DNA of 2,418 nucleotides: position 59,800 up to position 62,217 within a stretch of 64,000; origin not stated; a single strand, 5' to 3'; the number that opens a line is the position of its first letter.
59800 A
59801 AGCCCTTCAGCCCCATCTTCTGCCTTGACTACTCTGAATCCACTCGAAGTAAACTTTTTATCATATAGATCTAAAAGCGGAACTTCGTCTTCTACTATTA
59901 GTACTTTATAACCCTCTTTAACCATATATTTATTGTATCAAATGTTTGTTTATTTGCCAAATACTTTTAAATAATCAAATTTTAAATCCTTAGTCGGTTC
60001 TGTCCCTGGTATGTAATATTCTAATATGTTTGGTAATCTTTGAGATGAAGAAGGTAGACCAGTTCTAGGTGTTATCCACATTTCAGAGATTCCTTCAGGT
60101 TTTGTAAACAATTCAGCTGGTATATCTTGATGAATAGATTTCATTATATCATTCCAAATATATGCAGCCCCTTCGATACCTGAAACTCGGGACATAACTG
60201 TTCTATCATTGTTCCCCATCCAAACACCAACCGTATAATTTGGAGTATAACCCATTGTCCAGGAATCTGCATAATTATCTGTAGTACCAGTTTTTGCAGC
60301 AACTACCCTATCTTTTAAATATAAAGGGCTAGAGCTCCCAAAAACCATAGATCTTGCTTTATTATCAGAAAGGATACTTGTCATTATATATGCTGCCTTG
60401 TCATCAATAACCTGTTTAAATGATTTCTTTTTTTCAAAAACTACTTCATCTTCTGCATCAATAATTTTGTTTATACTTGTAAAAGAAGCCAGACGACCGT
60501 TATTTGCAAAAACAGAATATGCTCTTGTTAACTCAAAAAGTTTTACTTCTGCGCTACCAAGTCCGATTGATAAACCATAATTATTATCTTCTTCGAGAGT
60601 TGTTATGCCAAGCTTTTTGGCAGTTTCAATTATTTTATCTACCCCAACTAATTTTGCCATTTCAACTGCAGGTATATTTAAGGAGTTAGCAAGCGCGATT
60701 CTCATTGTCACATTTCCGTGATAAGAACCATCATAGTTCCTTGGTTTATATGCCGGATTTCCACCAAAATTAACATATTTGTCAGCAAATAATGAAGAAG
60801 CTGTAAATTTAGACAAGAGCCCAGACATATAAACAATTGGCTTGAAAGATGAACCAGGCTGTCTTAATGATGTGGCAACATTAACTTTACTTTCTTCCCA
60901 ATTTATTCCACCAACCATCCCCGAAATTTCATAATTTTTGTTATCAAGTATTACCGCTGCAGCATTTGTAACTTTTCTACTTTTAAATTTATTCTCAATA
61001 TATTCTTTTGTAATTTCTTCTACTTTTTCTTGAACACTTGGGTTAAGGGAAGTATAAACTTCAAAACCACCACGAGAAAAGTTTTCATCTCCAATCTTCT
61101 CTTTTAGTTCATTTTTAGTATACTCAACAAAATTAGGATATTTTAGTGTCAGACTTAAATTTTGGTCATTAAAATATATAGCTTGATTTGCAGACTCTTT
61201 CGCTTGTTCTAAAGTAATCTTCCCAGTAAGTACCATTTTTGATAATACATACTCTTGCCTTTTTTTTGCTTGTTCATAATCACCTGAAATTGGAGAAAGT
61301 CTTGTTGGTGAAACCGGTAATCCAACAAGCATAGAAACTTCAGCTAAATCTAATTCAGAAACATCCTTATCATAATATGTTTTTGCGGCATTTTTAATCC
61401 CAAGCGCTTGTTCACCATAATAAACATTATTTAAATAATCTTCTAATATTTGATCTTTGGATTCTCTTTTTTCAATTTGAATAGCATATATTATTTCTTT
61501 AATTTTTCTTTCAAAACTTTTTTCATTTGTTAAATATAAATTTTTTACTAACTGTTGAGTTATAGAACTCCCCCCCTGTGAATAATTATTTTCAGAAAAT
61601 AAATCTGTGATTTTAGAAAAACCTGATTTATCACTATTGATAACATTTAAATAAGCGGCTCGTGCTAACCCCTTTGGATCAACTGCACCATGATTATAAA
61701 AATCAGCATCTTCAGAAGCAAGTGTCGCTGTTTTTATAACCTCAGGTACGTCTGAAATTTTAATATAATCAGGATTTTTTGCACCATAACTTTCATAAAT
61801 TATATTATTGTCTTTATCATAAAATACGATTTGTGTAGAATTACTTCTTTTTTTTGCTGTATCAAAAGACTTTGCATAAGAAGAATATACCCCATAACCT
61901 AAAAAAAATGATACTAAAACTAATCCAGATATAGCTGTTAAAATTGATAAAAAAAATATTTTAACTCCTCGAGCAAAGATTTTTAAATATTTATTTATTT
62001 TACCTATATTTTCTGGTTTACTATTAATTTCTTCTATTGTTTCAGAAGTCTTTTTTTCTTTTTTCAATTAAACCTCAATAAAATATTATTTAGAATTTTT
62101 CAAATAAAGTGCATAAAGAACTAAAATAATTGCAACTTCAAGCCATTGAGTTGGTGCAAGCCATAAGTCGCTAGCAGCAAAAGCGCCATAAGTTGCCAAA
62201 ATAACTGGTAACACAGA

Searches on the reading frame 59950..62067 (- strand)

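Call 33: search_protein_families(library=pfam, proteins=[window:59950-62067:-], max_evalue=0.00001)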
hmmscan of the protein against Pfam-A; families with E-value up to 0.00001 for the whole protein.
window:59950-62067:- (705 aa): 2 families
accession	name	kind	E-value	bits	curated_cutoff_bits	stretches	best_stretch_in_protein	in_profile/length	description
PF00912.28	Transgly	-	2.7e-57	193.5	27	1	90-278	5-177/178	Transglycosylase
PF00905.27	Transpeptidase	-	7.4e-23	81.6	22.1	1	370-642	2-298/299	Penicillin binding protein transpeptidase domain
